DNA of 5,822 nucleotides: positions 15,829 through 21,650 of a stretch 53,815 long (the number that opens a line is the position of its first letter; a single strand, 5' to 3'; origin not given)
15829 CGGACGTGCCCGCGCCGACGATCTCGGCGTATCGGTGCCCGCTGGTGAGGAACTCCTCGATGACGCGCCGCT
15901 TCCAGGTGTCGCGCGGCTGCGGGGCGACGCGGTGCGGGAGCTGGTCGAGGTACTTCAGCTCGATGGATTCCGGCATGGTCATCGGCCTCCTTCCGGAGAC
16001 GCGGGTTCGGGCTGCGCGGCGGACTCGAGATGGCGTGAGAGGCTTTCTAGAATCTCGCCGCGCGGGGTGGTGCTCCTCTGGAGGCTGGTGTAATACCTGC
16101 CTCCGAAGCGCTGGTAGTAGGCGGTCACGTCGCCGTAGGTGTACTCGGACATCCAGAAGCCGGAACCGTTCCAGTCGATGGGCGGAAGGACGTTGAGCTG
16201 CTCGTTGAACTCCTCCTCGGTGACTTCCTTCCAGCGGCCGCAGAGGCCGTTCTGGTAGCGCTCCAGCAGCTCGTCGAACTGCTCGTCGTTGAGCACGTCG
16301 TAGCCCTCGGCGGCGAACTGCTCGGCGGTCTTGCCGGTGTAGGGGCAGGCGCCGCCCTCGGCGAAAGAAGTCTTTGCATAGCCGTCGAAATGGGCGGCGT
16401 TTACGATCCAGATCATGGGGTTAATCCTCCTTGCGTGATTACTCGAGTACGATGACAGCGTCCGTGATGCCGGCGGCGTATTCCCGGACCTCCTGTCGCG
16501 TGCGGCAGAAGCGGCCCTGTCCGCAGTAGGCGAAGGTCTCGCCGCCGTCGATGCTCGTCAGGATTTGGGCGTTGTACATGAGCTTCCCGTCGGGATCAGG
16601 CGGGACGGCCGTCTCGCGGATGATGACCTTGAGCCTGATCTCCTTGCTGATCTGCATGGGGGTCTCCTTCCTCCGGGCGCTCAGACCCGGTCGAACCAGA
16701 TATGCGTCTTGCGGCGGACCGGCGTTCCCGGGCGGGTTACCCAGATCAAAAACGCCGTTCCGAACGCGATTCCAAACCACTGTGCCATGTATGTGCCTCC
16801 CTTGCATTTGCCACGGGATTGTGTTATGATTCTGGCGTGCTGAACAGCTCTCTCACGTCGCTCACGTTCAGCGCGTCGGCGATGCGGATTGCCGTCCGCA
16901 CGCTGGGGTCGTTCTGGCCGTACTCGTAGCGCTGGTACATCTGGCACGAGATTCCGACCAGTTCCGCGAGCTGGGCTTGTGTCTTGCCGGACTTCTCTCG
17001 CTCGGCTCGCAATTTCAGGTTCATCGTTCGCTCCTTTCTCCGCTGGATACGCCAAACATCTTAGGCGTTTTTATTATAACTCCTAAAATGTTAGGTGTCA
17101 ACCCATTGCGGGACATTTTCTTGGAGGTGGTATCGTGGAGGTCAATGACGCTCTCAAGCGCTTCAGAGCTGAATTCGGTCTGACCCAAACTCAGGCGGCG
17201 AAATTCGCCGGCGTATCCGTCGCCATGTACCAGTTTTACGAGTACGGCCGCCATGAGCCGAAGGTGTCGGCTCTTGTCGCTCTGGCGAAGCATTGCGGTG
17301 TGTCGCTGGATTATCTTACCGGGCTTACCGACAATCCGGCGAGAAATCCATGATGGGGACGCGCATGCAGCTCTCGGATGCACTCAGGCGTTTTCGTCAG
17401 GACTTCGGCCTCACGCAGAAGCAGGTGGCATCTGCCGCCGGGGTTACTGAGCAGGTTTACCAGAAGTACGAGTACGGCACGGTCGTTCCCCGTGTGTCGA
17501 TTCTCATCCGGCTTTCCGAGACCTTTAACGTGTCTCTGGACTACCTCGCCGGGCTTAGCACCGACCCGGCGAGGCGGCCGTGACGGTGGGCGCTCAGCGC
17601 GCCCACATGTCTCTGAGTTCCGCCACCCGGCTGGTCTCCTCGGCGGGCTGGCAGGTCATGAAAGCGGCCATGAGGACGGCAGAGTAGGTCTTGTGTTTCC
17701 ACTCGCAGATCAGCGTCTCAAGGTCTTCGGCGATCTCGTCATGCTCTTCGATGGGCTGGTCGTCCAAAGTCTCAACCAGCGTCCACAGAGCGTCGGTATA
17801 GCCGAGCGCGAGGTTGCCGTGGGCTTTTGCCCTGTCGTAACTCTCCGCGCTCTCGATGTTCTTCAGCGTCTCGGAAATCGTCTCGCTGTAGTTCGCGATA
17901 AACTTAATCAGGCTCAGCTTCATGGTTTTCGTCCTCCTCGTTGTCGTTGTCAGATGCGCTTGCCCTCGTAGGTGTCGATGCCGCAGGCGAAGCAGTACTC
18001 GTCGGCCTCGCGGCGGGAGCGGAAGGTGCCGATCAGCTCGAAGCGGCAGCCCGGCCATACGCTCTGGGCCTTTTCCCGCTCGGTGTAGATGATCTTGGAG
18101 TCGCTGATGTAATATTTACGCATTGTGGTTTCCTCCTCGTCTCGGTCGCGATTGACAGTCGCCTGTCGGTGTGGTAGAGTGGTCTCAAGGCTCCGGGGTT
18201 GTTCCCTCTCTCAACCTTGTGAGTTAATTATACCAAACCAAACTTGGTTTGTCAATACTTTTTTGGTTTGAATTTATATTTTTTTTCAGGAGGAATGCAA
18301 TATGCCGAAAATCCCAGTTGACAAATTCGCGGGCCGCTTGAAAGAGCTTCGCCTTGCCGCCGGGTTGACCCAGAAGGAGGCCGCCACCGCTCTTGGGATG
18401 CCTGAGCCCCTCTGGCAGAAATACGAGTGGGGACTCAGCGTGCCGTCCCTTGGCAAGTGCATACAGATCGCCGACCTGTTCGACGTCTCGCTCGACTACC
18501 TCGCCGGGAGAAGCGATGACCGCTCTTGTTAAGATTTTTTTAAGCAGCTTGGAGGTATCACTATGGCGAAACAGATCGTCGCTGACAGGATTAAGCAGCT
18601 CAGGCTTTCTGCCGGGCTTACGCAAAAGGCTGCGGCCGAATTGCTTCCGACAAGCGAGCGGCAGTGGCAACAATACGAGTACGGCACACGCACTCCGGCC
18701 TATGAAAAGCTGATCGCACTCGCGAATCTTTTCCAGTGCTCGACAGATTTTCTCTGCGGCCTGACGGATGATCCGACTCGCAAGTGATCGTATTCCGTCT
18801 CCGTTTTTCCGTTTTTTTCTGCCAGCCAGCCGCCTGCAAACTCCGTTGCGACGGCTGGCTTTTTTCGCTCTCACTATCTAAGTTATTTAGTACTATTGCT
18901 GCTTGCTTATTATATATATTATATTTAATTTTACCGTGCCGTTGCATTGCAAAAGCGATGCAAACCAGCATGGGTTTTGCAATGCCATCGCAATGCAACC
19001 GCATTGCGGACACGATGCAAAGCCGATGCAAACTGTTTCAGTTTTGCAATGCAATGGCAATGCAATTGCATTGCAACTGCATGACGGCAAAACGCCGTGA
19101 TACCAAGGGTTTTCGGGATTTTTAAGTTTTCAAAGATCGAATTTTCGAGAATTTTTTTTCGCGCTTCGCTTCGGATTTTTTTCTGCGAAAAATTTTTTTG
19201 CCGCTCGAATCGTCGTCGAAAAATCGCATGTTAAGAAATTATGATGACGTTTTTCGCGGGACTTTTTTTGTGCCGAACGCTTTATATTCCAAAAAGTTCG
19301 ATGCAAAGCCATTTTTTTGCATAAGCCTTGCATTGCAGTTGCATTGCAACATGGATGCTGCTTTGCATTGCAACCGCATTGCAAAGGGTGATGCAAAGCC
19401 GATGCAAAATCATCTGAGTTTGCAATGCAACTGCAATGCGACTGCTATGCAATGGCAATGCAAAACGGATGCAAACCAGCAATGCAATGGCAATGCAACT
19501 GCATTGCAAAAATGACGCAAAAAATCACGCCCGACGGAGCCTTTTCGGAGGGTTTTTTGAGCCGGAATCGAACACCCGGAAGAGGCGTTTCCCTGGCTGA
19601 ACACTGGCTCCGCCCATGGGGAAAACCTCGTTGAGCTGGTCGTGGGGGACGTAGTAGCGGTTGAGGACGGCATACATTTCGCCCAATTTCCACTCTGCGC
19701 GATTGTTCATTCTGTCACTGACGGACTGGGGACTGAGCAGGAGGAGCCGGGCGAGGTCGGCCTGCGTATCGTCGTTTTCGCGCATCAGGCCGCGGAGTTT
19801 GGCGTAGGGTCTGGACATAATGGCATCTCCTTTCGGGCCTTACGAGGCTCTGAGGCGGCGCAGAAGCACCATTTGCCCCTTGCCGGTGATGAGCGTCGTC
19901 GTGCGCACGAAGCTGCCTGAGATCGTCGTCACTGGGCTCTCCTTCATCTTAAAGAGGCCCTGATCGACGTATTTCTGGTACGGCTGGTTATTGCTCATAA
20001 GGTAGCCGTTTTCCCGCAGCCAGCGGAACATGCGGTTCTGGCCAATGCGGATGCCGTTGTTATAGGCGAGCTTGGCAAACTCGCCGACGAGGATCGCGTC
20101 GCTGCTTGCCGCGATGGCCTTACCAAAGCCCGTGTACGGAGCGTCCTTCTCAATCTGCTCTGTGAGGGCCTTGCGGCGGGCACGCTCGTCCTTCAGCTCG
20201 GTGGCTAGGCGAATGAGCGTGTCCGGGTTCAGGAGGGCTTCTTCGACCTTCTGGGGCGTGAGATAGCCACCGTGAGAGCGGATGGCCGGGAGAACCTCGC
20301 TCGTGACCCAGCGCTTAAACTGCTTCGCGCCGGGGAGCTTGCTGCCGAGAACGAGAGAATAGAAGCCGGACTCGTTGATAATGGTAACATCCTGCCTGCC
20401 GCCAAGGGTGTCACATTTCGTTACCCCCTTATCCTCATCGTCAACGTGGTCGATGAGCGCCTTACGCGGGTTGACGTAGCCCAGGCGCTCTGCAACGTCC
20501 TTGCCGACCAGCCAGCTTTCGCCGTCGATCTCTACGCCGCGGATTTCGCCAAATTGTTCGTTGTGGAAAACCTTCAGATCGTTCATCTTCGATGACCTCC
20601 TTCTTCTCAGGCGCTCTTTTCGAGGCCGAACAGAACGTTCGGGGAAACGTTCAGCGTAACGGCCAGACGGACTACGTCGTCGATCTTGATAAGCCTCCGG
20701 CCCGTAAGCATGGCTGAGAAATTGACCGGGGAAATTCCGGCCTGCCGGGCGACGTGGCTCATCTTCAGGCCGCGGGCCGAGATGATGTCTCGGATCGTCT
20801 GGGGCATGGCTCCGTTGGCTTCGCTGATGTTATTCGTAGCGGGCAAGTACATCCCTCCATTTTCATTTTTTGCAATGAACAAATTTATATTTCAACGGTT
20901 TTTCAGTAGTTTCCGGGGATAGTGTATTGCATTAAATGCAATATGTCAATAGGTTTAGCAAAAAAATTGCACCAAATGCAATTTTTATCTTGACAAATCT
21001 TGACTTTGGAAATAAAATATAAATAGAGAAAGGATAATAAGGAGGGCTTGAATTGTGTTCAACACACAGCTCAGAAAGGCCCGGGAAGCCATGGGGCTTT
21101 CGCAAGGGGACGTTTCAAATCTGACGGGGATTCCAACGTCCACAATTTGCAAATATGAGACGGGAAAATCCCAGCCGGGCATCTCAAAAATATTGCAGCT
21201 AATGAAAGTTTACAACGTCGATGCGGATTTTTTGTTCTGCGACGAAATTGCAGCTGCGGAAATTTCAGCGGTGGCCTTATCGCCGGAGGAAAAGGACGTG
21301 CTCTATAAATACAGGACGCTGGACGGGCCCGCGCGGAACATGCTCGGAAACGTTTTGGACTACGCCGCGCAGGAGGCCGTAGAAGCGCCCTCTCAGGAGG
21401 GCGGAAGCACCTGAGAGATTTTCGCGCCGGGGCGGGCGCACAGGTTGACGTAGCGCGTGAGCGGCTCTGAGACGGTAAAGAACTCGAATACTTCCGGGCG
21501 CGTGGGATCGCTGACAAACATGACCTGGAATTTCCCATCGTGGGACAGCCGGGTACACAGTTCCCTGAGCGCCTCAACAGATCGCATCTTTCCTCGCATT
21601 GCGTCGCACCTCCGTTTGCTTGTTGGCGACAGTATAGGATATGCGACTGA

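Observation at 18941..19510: Two dense arrays of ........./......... iterons flanking a phased A/T-tract core: candidate origin or protein-titration site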

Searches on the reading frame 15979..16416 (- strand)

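Call 10: search_protein_families(library=pfam, max_evalue=0.01, proteins=[window:15979-16416:-])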
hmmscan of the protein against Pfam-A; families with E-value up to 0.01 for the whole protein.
window:15979-16416:- (145 aa): 1 family
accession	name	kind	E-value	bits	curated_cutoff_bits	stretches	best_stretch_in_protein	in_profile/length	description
PF07215.16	DUF1419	-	0.00013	22.6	23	1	58-101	42-85/112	Protein of unknown function (DUF1419)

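Call 84: search_protein_families(library=phrogs, max_evalue=0.001, proteins=[window:15979-16416:-])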
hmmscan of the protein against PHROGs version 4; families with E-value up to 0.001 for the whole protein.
window:15979-16416:- (145 aa): 0 families

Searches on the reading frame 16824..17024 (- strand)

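Call 9: search_protein_families(library=pfam, max_evalue=0.01, proteins=[window:16824-17024:-])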
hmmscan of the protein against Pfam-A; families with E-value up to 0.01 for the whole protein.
window:16824-17024:- (66 aa): 4 families
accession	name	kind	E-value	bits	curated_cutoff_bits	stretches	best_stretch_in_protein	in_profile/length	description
PF01381.28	HTH_3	-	4e-16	59.2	23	1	5-55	1-51/55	Helix-turn-helix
PF13560.12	HTH_31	-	4e-12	46.7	27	1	5-57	6-59/64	Helix-turn-helix domain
PF12844.13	HTH_19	-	4.7e-06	26.8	30.2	1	4-56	3-55/64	Helix-turn-helix domain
PF13443.12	HTH_26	-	0.00055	20.6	22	1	5-63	2-60/63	Cro/C1-type HTH DNA-binding domain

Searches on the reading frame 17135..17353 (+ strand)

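Call 9: search_protein_families(library=pfam, max_evalue=0.01, proteins=[window:17135-17353:+])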
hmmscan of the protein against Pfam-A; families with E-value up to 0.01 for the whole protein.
window:17135-17353:+ (72 aa): 5 families
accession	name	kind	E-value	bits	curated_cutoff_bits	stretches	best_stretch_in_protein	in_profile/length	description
PF01381.28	HTH_3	-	5.2e-15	55.7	23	1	7-61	1-55/55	Helix-turn-helix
PF13560.12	HTH_31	-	1.3e-10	41.9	27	1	7-58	6-58/64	Helix-turn-helix domain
PF15731.11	MqsA_antitoxin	-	0.00054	20.5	30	1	6-50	73-116/131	Antitoxin component of bacterial toxin-antitoxin system, MqsA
PF12844.13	HTH_19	-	0.0047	17.2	30.2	1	6-61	3-58/64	Helix-turn-helix domain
PF20432.4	Xre-like-HTH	-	0.0081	16.9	25.8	0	6-30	14-38/63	Antitoxin Xre-like helix-turn-helix domain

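Call 84: search_protein_families(library=phrogs, max_evalue=0.001, proteins=[window:17135-17353:+])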
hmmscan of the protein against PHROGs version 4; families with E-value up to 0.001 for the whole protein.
window:17135-17353:+ (72 aa): 14 families
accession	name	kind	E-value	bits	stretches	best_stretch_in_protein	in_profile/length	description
phrog_8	-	transcription regulation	3.3e-15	57.4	1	1-69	75-143/346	transcriptional regulator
phrog_4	-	transcription regulation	1.6e-09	38.2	1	2-68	136-198/400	transcriptional repressor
phrog_3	-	transcription regulation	4.6e-09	37.5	1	1-64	87-148/430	transcriptional repressor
phrog_5823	-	transcription regulation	5.3e-08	33.4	1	2-67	6-72/404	transcriptional regulator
phrog_2328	-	transcription regulation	4.8e-07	30.6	1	7-72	20-85/128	transcriptional repressor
phrog_4836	-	transcription regulation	2.2e-06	28.4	1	6-61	79-134/194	CII-like regulator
phrog_7241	-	transcription regulation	2.6e-06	28.5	1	5-61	64-120/122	transcriptional regulator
phrog_2439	-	transcription regulation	9.4e-06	25.7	1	5-65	10-70/367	transcriptional regulator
phrog_1373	-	transcription regulation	1.1e-05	26.5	1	2-61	63-122/166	transcriptional regulator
phrog_2104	-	unknown function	1.5e-05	26.1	1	6-52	43-91/103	-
phrog_6962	-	unknown function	3.8e-05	24.9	1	7-46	6-45/73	-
phrog_3037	-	transcription regulation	4.1e-05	24.5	1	14-62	27-75/189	transcriptional repressor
phrog_2967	-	transcription regulation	0.00014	22.5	1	3-65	11-73/225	transcriptional regulator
phrog_2339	-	DNA, RNA and nucleotide metabolism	0.00094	20.1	0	3-63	26-87/98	HTH DNA binding protein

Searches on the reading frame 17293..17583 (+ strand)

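Call 9: search_protein_families(library=pfam, max_evalue=0.01, proteins=[window:17293-17583:+])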
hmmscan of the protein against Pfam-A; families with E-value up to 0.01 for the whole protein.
window:17293-17583:+ (96 aa): 5 families
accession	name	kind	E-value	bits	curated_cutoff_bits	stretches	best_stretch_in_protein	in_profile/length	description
PF01381.28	HTH_3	-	2.1e-15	56.9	23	1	31-85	1-55/55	Helix-turn-helix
PF13560.12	HTH_31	-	3.2e-10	40.6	27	1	26-83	1-59/64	Helix-turn-helix domain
PF12844.13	HTH_19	-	1.6e-08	34.7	30.2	1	31-85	4-58/64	Helix-turn-helix domain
PF15731.11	MqsA_antitoxin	-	0.0004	20.9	30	1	20-71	63-114/131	Antitoxin component of bacterial toxin-antitoxin system, MqsA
PF13443.12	HTH_26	-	0.0029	18.2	22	1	31-83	2-55/63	Cro/C1-type HTH DNA-binding domain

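Call 84: search_protein_families(library=phrogs, max_evalue=0.001, proteins=[window:17347-17583:+])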
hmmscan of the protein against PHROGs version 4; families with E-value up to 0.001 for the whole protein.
window:17347-17583:+ (78 aa): 18 families
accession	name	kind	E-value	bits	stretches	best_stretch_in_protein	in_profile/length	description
phrog_8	-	transcription regulation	1.8e-18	68.1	1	2-74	70-142/346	transcriptional regulator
phrog_3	-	transcription regulation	1.3e-10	42.7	1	2-70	82-148/430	transcriptional repressor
phrog_4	-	transcription regulation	3e-10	40.6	1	5-73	129-197/400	transcriptional repressor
phrog_2328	-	transcription regulation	1.5e-09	38.7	1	8-72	15-79/128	transcriptional repressor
phrog_5823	-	transcription regulation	1.1e-08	35.7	1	5-72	3-71/404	transcriptional regulator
phrog_2439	-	transcription regulation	2.1e-08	34.4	1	9-69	8-68/367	transcriptional regulator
phrog_7241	-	transcription regulation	3.9e-08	34.4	1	12-68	65-121/122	transcriptional regulator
phrog_4836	-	transcription regulation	4.1e-07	30.8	1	11-57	78-124/194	CII-like regulator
phrog_1373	-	transcription regulation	3e-06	28.3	1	8-69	63-124/166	transcriptional regulator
phrog_11187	-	transcription regulation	2e-05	25.3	1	9-57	8-56/63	transcriptional regulator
phrog_7950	-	transcription regulation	3.2e-05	24.9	1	10-42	9-41/68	transcriptional repressor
phrog_7396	-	unknown function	3.3e-05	24.7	1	13-75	20-85/227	-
phrog_2967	-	transcription regulation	4.2e-05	24.2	1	5-72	7-74/225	transcriptional regulator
phrog_1124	-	transcription regulation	5.8e-05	23.7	1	2-63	2-62/177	transcriptional regulator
phrog_6962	-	unknown function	0.00025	22.3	1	13-56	6-49/73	-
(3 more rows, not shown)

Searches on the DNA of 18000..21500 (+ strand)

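Call 6: search_dna_similar(query=window:18000-21500:+, collection=phages, mode=distant)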
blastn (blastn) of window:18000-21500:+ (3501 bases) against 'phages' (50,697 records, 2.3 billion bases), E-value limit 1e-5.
Records with a match: 41; places in all: 41; records where one place covers at least 80% of the query: 0.
Best place of each record, by identity: 80-90% 1; 60-80% 40.
By first word of the organism name: Paenibacillus 20; Bacteriophage 5; Lactobacillus 3; Ruminococcus 3; Bordetella 3; Faecalibacterium 2; Clostridioides 2; Oceanotoga 1; Lactococcus 1; Streptococcus 1.
By host as written in the record: Paenibacillus larvae NRRL 2605 7; Paenibacillus larvae 6; - 5; Lactobacillus delbrueckii 3; Ruminococcus sp. 3; Bordetella avium 3; Paenibacillus larvae H23 2; Paenibacillus larvae ATCC 9545 2; and 7 more.
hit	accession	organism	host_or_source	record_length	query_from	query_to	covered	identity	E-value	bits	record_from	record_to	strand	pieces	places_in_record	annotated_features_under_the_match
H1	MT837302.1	Bacteriophage sp.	human fecal samples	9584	2279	2515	7%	75.4%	3e-33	150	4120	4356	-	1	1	record has no annotation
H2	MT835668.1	Bacteriophage sp.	human fecal samples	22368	2289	2500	6%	69.2%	3e-13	84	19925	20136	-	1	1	record has no annotation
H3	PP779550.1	Lactobacillus phage G2-Guo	Lactobacillus delbrueckii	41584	2191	2380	5%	73.2%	7e-22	113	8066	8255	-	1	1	antirepressor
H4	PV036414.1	Ruminococcus phage NatCom_2329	Ruminococcus sp.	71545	2280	2449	5%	72.4%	2e-16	96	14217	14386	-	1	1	anti-repressor Ant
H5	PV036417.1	Ruminococcus phage NatCom_3870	Ruminococcus sp.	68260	2280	2449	5%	72.4%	2e-16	96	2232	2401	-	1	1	anti-repressor Ant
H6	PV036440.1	Ruminococcus phage NatCom_28775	Ruminococcus sp.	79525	2280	2449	5%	72.4%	2e-16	96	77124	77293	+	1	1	anti-repressor Ant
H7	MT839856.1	Bacteriophage sp.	human fecal samples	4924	2367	2537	5%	68.6%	4e-6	61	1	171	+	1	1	record has no annotation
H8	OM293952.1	Bordetella phage vB_BaM-IFTN3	Bordetella avium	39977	2279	2443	5%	70.5%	4e-6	62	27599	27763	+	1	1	antirepressor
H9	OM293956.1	Bordetella phage vB_BaM-IFTN7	Bordetella avium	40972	2279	2443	5%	70.5%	4e-6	62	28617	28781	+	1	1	antirepressor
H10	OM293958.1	Bordetella phage vB_BaM-IFTN9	Bordetella avium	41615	2279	2443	5%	70.5%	4e-6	62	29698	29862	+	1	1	antirepressor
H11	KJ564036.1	Lactobacillus phage Ld25A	Lactobacillus delbrueckii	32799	2181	2345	5%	69.7%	6e-10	73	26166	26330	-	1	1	putative antirepressor protein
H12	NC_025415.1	Lactobacillus phage Ld25A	Lactobacillus delbrueckii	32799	2181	2345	5%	69.7%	6e-10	73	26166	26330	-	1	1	anti-repressor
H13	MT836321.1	Bacteriophage sp.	human fecal samples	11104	2426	2537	3%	75.0%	5e-11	77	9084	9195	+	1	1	record has no annotation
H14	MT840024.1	Bacteriophage sp.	human fecal samples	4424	2280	2388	3%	73.4%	9e-8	67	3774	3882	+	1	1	record has no annotation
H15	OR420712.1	Oceanotoga phage vB_OteS-UFV02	Oceanotoga teriensis UFV_LIMV02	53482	2360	2455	3%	79.2%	3e-13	84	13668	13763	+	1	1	antirepressor protein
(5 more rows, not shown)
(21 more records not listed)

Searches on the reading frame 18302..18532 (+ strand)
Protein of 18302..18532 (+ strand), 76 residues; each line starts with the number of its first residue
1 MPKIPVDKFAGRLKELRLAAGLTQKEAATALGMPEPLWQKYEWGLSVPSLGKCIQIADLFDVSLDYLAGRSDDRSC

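Call 9: search_protein_families(library=pfam, max_evalue=0.01, proteins=[window:18302-18532:+])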
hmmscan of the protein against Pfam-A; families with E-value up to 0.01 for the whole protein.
window:18302-18532:+ (76 aa): 4 families
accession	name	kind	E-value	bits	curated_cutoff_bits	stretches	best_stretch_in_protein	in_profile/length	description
PF13560.12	HTH_31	-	7.9e-12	45.8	27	1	9-65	2-59/64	Helix-turn-helix domain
PF01381.28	HTH_3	-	3.9e-11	43.2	23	1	13-67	1-55/55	Helix-turn-helix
PF12844.13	HTH_19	-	0.00029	21.1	30.2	1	12-67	3-58/64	Helix-turn-helix domain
PF13384.12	HTH_23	-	0.0046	17.2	24.6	0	16-35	11-31/50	Homeodomain-like domain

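Call 84: search_protein_families(library=phrogs, max_evalue=0.001, proteins=[window:18302-18532:+])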
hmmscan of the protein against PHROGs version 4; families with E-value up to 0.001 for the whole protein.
window:18302-18532:+ (76 aa): 8 families
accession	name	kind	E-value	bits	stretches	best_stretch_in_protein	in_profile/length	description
phrog_8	-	transcription regulation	1.2e-15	58.9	1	7-74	75-142/346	transcriptional regulator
phrog_4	-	transcription regulation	1.6e-10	41.6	1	8-73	132-197/400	transcriptional repressor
phrog_2328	-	transcription regulation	1.8e-09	38.4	1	3-68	9-75/128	transcriptional repressor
phrog_3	-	transcription regulation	7.6e-09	36.8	1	8-70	88-148/430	transcriptional repressor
phrog_2967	-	transcription regulation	4.9e-07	30.5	1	7-71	9-73/225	transcriptional regulator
phrog_2439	-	transcription regulation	5.4e-05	23.2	1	12-70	11-69/367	transcriptional regulator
phrog_5823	-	transcription regulation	0.0007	19.8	1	9-72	7-71/404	transcriptional regulator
phrog_3037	-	transcription regulation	0.00097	20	1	9-73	18-80/189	transcriptional repressor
